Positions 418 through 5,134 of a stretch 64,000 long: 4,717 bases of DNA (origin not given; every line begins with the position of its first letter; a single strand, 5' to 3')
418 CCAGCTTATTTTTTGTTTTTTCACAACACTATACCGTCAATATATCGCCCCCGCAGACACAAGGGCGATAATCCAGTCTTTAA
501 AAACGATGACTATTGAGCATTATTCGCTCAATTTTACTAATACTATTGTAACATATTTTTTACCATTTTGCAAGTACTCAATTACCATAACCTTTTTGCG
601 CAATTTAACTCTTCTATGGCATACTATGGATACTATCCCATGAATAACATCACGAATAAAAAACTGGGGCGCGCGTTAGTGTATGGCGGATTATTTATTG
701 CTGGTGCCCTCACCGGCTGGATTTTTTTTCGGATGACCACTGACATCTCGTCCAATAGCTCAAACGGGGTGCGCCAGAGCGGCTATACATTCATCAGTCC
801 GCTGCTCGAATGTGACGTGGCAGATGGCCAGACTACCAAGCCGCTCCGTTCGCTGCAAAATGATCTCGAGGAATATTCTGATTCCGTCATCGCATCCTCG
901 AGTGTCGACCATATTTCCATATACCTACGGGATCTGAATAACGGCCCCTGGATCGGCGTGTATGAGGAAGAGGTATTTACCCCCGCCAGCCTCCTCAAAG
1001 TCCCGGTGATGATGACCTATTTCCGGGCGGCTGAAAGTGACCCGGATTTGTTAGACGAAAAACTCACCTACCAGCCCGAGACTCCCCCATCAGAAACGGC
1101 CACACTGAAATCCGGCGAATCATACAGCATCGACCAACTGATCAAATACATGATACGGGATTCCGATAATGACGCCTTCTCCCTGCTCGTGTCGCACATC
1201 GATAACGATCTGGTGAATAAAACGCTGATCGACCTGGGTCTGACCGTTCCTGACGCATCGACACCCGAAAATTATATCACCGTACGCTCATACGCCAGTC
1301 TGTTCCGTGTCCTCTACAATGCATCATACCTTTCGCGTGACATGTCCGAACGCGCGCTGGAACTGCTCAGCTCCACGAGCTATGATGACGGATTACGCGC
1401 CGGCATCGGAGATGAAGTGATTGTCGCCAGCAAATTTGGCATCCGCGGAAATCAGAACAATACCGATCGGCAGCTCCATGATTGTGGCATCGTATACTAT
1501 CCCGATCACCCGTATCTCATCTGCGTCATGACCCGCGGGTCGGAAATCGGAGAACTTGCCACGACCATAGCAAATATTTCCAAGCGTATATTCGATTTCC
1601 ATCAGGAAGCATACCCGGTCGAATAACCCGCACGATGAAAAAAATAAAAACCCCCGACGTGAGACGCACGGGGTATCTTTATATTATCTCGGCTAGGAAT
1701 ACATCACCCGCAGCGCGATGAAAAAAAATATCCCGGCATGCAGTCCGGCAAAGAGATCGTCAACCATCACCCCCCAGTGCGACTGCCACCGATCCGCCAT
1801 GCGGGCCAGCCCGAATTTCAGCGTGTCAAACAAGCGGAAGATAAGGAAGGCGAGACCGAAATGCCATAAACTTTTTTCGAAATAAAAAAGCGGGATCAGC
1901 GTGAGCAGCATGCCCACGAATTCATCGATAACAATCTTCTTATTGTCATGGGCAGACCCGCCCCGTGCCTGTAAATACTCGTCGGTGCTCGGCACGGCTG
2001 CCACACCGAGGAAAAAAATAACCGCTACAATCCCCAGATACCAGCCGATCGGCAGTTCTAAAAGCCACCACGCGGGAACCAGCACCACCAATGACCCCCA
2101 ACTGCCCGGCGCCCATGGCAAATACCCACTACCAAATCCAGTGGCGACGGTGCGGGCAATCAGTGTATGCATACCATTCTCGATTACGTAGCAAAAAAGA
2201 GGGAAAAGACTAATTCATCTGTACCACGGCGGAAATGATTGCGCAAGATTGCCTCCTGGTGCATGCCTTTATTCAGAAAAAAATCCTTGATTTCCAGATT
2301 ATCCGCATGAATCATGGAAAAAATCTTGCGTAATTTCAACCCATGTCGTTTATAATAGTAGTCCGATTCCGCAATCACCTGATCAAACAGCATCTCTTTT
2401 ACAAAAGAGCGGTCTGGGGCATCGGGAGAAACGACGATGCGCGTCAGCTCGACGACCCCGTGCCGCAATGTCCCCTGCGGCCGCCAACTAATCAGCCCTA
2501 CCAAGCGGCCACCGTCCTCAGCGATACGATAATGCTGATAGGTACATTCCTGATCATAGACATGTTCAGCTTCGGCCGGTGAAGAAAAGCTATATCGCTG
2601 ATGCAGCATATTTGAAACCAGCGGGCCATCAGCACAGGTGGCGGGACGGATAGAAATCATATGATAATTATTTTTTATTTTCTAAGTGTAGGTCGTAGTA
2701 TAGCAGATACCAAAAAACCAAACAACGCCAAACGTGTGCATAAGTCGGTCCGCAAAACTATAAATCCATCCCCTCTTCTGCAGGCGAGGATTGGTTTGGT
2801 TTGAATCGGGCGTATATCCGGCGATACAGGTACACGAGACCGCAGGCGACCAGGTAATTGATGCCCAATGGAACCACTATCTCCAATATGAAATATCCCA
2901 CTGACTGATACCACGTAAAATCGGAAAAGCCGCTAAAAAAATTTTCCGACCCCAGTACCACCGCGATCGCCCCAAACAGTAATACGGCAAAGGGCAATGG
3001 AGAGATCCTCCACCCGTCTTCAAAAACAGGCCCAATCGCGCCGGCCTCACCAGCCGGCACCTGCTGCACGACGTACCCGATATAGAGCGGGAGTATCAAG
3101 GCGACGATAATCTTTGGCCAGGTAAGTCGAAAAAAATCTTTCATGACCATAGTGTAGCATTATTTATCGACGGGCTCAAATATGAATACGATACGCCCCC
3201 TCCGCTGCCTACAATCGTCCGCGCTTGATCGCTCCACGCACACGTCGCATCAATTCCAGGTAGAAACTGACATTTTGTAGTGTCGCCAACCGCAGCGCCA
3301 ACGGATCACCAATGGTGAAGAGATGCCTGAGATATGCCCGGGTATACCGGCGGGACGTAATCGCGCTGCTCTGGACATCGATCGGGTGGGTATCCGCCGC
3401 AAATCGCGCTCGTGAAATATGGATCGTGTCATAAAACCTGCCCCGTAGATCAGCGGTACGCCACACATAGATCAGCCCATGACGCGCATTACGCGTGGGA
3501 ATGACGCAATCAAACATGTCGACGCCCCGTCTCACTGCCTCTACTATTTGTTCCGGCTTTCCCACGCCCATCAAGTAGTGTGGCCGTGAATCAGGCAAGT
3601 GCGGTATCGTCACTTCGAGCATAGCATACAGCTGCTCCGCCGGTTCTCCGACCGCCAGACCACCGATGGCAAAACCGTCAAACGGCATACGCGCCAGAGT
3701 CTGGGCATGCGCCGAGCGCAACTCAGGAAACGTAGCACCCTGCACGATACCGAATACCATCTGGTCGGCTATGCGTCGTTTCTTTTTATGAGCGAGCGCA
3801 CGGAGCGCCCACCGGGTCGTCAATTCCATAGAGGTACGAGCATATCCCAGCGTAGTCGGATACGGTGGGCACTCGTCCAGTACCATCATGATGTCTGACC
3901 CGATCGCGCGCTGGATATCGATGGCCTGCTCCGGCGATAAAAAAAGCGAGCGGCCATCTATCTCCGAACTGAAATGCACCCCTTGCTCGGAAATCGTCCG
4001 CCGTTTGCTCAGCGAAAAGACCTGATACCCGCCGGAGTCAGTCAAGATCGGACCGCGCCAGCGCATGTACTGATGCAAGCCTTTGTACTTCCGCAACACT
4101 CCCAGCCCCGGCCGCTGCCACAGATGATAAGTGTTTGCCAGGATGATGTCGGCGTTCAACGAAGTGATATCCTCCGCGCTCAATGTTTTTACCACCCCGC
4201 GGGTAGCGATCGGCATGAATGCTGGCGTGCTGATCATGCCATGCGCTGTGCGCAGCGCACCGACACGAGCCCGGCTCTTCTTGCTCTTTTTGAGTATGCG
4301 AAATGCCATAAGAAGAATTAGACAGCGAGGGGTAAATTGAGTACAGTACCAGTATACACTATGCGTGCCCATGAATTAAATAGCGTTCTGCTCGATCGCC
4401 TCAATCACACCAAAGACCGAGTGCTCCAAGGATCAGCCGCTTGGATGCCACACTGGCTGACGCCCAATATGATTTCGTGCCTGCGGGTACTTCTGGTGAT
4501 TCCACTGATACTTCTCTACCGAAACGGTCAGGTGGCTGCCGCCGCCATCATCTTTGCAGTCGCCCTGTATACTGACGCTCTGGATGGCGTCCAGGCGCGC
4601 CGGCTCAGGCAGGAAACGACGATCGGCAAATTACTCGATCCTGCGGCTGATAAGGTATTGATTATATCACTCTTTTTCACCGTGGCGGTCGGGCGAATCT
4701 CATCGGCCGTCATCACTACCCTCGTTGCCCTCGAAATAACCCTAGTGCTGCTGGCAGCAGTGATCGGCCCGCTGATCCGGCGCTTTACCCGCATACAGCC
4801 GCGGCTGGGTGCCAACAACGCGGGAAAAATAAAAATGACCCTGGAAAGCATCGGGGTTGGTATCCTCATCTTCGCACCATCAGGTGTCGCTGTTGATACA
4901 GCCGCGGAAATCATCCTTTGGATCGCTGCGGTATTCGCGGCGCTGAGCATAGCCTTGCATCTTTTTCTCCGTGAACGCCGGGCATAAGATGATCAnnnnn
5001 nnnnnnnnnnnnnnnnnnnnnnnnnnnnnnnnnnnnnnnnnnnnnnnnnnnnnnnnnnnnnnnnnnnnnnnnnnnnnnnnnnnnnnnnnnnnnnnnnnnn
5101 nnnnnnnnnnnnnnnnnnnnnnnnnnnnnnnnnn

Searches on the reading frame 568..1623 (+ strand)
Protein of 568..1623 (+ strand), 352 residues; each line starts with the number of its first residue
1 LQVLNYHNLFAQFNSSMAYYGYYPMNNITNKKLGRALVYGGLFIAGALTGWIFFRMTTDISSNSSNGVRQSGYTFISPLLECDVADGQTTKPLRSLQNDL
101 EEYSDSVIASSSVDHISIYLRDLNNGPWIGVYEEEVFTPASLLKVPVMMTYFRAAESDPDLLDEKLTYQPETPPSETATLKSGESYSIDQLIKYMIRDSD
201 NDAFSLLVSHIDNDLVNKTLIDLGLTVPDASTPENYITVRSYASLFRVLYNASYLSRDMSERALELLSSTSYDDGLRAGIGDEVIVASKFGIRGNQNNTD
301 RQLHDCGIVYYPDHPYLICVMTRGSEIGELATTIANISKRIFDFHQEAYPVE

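Call 38: search_protein_families(library=pfam, proteins=[window:568-1623:+], max_evalue=0.00001)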
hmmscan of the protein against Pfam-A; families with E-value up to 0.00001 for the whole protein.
window:568-1623:+ (352 aa): 1 family
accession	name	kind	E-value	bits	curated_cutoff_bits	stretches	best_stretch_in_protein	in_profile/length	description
PF13354.11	Beta-lactamase2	-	2.3e-40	138.7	22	1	117-322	1-214/214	Beta-lactamase enzyme family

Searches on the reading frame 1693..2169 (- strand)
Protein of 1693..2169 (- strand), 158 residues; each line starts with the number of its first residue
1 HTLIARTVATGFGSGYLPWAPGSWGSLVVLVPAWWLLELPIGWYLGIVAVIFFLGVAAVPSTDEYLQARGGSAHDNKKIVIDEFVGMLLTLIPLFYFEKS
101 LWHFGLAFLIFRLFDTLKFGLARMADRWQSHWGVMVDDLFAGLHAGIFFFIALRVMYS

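Call 38: search_protein_families(library=pfam, proteins=[window:1693-2169:-], max_evalue=0.00001)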
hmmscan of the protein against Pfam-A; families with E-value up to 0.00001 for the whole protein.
window:1693-2169:- (158 aa): 1 family
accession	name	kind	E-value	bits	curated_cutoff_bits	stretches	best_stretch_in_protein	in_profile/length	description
PF04608.18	PgpA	-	3.3e-33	115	28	1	8-151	2-139/141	Phosphatidylglycerophosphatase A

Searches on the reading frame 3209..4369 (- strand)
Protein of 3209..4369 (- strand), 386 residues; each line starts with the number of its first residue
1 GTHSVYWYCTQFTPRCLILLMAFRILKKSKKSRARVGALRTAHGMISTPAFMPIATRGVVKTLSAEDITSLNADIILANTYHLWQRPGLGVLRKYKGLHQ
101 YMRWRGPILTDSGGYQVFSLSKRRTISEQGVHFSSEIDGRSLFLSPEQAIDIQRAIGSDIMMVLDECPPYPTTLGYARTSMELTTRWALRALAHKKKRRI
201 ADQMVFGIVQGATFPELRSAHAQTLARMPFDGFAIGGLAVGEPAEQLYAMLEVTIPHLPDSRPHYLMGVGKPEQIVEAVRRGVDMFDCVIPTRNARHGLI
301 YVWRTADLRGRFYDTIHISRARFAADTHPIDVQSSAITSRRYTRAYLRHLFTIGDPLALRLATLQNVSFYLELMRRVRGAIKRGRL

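Call 38: search_protein_families(library=pfam, proteins=[window:3209-4369:-], max_evalue=0.00001)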
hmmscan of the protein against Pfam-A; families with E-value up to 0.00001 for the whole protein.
window:3209-4369:- (386 aa): 1 family
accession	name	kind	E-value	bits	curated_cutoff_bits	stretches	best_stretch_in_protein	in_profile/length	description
PF01702.25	TGT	-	2.8e-136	454.7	26.3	1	33-386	2-344/357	Queuine tRNA-ribosyltransferase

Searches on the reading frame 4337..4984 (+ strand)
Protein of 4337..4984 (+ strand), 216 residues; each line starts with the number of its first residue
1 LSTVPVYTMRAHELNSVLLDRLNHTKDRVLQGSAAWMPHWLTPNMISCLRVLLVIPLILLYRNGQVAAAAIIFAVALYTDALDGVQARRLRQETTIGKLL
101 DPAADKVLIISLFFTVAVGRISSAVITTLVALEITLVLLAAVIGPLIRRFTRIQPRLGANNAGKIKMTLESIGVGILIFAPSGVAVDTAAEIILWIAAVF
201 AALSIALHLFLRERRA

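Call 50: search_protein_families(library=pfam, proteins=[window:4337-4984:+], max_evalue=0.00001)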
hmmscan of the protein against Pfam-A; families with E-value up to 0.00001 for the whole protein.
window:4337-4984:+ (216 aa): 1 family
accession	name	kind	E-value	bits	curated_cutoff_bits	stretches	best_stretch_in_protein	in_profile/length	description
PF01066.26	CDP-OH_P_transf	-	3.3e-25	89.7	22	1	40-201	1-150/152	CDP-alcohol phosphatidyltransferase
